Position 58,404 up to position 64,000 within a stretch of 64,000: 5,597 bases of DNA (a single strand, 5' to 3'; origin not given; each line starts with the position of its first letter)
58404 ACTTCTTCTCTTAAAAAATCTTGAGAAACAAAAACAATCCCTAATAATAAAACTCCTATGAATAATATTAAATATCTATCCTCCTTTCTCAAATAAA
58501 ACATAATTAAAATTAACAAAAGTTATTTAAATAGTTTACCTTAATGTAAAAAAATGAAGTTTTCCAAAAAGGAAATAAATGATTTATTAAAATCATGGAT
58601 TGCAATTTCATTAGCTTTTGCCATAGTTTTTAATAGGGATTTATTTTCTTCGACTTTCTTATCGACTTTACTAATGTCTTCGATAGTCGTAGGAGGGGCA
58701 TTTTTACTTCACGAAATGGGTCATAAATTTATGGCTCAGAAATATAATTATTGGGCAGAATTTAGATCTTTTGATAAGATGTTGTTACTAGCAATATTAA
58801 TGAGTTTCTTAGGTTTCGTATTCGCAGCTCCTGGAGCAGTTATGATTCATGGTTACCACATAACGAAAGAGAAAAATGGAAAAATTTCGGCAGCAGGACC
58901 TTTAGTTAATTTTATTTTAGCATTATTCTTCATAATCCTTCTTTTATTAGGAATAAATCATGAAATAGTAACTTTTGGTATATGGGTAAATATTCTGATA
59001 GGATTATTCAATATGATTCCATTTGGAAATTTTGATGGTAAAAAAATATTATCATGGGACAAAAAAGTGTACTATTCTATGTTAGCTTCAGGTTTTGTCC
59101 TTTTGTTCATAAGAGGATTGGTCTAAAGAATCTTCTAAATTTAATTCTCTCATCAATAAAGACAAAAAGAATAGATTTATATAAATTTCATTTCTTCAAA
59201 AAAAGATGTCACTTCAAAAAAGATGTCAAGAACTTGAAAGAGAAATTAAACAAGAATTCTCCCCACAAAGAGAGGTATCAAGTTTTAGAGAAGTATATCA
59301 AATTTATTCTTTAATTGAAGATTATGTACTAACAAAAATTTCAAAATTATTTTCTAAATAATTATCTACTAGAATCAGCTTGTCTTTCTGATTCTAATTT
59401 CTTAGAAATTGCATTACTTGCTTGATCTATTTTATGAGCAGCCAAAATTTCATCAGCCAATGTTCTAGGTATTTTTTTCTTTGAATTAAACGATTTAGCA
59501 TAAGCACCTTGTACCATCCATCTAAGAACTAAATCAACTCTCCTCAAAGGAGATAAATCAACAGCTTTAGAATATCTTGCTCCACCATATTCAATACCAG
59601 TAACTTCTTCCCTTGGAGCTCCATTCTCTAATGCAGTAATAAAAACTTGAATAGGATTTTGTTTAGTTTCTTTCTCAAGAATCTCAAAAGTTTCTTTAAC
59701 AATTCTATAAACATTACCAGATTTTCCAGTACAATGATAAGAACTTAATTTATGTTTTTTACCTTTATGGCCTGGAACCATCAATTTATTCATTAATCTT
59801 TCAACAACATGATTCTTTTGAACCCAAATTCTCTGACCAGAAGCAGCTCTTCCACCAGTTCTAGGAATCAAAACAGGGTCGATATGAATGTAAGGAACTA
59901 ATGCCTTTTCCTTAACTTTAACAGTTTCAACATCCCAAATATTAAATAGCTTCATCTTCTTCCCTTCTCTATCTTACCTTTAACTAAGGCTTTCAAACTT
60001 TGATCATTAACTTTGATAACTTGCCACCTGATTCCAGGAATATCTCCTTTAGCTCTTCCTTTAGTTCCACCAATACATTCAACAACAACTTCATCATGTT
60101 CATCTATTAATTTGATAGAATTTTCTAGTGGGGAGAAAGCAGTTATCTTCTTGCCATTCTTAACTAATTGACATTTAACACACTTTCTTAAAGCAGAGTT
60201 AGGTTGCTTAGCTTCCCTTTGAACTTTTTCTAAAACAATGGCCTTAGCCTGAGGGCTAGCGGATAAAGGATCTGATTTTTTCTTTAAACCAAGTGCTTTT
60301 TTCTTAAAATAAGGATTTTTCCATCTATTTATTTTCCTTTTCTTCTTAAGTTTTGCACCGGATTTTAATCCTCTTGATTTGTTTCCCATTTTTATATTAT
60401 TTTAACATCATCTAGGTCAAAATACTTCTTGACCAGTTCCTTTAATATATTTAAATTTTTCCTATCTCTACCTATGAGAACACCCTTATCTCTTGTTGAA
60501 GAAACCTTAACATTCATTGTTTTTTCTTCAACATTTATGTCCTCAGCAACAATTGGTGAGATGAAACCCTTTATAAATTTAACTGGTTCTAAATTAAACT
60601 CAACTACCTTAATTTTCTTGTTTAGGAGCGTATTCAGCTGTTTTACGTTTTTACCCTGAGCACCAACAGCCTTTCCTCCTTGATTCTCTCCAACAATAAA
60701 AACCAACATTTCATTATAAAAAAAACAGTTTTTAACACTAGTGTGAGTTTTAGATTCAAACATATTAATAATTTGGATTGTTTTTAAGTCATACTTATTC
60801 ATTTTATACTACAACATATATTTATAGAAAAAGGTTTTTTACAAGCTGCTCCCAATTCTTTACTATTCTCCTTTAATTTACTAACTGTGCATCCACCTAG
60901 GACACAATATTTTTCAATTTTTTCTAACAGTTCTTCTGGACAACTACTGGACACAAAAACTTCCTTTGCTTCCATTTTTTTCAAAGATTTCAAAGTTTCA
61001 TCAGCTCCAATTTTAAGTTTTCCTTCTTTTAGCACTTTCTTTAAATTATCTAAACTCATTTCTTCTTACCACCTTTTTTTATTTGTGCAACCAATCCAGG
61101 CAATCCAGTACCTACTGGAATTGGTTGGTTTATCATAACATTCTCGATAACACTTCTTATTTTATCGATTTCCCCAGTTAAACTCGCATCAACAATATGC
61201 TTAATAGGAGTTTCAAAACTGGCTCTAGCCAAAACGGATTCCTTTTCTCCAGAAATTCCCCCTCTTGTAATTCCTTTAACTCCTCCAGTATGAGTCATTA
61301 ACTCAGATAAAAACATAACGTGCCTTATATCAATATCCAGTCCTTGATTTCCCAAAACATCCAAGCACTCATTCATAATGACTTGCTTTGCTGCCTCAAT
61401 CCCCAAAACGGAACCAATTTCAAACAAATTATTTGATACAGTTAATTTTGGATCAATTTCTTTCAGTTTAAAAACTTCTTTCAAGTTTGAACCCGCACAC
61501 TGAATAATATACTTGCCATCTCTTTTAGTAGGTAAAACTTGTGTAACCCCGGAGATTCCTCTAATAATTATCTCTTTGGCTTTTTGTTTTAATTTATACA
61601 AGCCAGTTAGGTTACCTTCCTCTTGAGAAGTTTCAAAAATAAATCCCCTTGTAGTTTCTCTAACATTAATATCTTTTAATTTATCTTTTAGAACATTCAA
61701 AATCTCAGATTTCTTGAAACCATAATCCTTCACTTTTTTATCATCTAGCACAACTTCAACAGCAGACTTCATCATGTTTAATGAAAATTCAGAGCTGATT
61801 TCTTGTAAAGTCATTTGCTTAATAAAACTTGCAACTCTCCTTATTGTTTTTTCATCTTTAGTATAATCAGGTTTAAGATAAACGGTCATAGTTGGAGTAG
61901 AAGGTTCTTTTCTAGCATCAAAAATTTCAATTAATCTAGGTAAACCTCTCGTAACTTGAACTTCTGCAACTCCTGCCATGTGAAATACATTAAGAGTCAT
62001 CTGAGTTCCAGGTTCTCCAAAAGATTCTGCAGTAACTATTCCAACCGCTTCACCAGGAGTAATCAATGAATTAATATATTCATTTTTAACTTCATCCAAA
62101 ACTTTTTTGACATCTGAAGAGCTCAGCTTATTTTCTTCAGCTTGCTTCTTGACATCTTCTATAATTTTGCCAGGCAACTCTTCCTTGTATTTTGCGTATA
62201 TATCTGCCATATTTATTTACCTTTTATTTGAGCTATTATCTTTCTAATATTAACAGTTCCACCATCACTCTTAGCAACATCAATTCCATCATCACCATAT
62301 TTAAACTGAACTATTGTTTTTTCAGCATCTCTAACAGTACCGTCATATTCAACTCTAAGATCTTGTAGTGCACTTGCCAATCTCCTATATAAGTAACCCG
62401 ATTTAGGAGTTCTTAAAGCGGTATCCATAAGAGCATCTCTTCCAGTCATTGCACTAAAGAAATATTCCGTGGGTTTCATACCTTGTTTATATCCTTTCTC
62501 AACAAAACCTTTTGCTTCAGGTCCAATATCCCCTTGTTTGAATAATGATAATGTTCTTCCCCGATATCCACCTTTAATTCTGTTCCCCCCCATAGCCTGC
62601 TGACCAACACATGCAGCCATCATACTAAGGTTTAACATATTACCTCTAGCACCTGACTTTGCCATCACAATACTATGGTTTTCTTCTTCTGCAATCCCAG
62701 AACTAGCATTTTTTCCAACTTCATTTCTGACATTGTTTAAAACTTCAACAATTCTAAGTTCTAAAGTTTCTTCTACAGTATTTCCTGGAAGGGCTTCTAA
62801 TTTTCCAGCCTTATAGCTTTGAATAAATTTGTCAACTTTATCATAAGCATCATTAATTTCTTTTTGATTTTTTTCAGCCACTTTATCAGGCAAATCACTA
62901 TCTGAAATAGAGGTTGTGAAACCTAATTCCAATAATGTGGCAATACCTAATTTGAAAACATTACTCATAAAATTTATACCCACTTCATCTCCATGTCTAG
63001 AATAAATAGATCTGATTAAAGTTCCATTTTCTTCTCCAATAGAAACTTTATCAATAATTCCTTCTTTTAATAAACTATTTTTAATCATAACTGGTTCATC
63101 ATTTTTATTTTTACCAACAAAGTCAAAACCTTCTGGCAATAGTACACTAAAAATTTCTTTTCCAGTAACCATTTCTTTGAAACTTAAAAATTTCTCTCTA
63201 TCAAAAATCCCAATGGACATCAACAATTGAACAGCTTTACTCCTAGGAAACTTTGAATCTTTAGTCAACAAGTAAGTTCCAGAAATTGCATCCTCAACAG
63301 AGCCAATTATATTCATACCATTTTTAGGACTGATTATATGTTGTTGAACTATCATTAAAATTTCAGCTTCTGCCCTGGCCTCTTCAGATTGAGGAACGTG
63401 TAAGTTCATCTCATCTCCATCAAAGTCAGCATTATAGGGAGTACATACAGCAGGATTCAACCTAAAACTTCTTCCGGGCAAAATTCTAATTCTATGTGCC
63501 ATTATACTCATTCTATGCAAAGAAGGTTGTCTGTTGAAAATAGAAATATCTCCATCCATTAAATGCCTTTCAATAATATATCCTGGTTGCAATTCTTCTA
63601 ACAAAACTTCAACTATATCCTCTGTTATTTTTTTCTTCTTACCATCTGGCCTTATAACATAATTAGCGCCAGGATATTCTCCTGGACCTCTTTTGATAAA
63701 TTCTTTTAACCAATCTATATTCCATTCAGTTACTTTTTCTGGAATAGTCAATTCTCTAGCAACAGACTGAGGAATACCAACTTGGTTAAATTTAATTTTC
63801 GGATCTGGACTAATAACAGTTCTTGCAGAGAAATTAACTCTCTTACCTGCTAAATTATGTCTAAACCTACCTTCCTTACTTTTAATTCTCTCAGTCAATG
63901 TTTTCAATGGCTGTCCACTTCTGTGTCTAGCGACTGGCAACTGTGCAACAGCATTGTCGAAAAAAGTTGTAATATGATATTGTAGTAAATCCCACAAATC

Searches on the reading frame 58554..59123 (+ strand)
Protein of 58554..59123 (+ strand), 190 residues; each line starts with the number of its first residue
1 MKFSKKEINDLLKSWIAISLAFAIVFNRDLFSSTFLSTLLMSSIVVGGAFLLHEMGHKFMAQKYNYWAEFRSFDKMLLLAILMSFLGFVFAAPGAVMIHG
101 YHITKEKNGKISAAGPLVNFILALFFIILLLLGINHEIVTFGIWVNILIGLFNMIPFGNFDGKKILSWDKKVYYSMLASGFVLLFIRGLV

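Call 17: search_protein_families(library=pfam, proteins=[window:58554-59123:+], max_evalue=0.001)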
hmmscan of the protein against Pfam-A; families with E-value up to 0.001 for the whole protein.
window:58554-59123:+ (190 aa): 1 family
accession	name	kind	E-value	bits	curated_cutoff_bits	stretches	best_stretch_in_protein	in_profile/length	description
PF02163.28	Peptidase_M50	-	3.9e-11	43.2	27.2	2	43-131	3-101/221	Peptidase family M50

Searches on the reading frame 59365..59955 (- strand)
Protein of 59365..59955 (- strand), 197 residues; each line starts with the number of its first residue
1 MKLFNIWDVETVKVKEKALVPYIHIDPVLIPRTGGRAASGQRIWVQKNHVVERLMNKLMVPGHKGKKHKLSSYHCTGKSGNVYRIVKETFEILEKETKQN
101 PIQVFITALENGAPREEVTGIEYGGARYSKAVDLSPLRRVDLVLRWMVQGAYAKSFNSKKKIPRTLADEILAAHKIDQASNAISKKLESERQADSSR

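Call 17: search_protein_families(library=pfam, proteins=[window:59365-59955:-], max_evalue=0.001)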
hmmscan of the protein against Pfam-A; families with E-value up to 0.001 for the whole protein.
window:59365-59955:- (197 aa): 1 family
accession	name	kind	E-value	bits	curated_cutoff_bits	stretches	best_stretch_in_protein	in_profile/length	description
PF00177.27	Ribosomal_S7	-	9e-36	123.1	24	1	46-197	17-148/148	Ribosomal protein S7p/S5e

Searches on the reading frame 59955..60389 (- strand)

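Call 18: search_protein_families(library=pfam, proteins=[window:59955-60389:-], max_evalue=0.001)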
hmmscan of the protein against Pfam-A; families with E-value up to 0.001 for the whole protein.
window:59955-60389:- (145 aa): 1 family
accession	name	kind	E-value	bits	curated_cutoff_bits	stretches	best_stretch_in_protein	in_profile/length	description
PF00164.32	Ribosom_S12_S23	-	5.3e-39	132.8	22.3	1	36-144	2-109/110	Ribosomal protein S12/S23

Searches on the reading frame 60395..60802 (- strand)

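Call 18: search_protein_families(library=pfam, proteins=[window:60395-60802:-], max_evalue=0.001)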
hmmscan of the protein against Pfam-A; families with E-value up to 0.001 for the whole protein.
window:60395-60802:- (136 aa): 3 families
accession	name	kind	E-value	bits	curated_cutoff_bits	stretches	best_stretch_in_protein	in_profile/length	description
PF13184.12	KH_5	-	2.4e-09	37.6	27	1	31-90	3-68/69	NusA-like KH domain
PF07650.23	KH_2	-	3.5e-06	27.2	22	0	31-67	25-61/78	KH domain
PF13083.13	KH_KhpA-B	-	4.5e-05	23.7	32.1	0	75-127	2-61/73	KhpA/KhpB, KH domain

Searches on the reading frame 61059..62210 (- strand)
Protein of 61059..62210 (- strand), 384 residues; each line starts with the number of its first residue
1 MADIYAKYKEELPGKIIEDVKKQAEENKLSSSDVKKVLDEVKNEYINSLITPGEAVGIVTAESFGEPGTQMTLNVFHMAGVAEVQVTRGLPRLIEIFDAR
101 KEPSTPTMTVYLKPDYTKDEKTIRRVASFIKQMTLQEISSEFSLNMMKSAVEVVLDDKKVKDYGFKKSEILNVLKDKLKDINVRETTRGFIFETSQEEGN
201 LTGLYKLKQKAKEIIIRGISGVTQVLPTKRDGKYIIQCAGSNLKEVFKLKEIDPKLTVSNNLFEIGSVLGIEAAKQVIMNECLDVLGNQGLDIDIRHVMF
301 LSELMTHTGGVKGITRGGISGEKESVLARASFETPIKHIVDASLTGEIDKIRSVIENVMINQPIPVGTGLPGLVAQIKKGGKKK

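Call 18: search_protein_families(library=pfam, proteins=[window:61059-62210:-], max_evalue=0.001)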
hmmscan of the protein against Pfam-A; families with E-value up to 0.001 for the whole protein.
window:61059-62210:- (384 aa): 1 family
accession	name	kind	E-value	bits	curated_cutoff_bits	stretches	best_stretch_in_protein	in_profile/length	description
PF04998.22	RNA_pol_Rpb1_5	-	1.7e-44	152.8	28.5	1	28-325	66-265/267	RNA polymerase Rpb1, domain 5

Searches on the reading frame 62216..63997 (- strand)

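Call 18: search_protein_families(library=pfam, proteins=[window:62216-63997:-], max_evalue=0.001)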
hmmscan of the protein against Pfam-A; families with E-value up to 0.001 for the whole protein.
window:62216-63997:- (594 aa): 5 families
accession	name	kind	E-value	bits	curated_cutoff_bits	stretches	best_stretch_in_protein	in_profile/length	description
PF00623.25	RNA_pol_Rpb1_2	-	2.2e-71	239.9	25.3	1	51-217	1-166/166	RNA polymerase Rpb1, domain 2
PF04983.23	RNA_pol_Rpb1_3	-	8.3e-29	101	28.9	1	220-366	1-161/162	RNA polymerase Rpb1, domain 3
PF05000.22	RNA_pol_Rpb1_4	-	1.6e-28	99.2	24.8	1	393-499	2-107/107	RNA polymerase Rpb1, domain 4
PF04998.22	RNA_pol_Rpb1_5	-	1.1e-22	81.2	28.5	1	506-571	1-66/267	RNA polymerase Rpb1, domain 5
PF04997.17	RNA_pol_Rpb1_1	-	2.1e-13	50.7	39.7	1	2-49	265-312/312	RNA polymerase Rpb1, domain 1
